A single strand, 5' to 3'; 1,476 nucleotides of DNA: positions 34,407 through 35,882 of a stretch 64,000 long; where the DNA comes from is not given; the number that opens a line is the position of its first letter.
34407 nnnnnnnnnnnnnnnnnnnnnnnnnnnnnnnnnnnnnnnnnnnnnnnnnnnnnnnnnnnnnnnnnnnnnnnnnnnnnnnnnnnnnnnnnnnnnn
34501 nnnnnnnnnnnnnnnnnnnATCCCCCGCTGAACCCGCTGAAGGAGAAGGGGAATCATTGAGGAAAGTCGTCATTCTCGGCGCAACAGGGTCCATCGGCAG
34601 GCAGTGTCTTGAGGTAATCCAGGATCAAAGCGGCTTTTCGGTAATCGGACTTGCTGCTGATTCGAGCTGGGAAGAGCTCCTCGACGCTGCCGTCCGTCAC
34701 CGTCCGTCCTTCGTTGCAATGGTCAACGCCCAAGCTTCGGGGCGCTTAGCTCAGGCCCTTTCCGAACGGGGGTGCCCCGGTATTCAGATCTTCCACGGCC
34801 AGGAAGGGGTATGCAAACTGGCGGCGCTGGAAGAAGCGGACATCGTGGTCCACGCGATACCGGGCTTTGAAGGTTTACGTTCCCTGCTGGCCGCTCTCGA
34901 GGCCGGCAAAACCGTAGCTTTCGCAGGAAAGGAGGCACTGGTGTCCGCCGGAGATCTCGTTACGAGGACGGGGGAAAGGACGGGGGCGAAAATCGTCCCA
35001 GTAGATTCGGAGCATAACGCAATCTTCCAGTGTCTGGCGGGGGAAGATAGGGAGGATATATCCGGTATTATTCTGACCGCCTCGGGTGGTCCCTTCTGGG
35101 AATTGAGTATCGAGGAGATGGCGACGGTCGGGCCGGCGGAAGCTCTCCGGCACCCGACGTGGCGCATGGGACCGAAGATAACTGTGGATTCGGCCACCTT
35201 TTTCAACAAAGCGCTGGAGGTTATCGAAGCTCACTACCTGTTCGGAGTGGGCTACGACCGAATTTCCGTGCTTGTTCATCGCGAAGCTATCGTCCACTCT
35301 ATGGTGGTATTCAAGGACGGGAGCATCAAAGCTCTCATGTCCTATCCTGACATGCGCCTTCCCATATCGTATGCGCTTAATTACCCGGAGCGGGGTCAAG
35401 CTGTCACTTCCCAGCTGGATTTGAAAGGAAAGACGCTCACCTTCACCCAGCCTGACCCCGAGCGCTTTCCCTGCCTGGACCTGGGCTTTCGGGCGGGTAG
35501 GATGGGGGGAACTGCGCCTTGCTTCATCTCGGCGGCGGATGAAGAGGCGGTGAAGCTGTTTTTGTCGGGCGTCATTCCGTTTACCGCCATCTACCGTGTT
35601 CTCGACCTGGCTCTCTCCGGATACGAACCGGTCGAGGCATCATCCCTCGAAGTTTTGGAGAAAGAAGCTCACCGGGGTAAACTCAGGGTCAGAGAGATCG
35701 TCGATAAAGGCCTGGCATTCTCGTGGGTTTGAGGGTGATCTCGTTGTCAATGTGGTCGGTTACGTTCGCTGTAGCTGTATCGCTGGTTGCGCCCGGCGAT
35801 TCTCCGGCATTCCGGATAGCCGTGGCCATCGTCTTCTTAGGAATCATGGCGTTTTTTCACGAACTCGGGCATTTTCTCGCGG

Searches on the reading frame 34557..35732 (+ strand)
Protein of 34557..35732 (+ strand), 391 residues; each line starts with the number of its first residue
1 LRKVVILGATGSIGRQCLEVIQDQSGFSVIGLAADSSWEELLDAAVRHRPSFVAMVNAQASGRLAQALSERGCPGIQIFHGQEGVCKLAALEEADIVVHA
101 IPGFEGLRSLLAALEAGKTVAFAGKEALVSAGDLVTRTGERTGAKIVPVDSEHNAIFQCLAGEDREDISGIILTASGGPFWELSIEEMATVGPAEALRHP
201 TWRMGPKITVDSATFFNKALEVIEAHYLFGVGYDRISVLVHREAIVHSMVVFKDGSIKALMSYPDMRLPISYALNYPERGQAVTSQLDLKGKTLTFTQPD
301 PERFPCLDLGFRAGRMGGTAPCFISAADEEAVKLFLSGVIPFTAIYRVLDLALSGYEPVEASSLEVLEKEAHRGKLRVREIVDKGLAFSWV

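Call 24: search_protein_families(library=pfam, proteins=[window:34557-35732:+], max_evalue=0.00001)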
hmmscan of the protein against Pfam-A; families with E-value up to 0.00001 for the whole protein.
window:34557-35732:+ (391 aa): 3 families
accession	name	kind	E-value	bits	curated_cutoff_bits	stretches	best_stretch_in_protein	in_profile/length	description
PF08436.17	DXP_redisom_C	-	7.5e-38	129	26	1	146-229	1-84/84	1-deoxy-D-xylulose 5-phosphate reductoisomerase C-terminal domain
PF02670.22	DXP_reductoisom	-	5.5e-34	118.1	21.7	1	4-132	1-129/129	1-deoxy-D-xylulose 5-phosphate reductoisomerase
PF13288.12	DXPR_C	-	1.2e-31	109.7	27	1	261-365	1-103/115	DXP reductoisomerase C-terminal domain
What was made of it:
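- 34557..37942 (+): dxr, rseP and ispG immediately upstream. They are part of the conserved rpsB-tsf-pyrH-frr-uppS-cdsA-dxr-rseP-...-polC block, which marks this as the ancestral chromosomal polC locus. Pfam in call 24.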
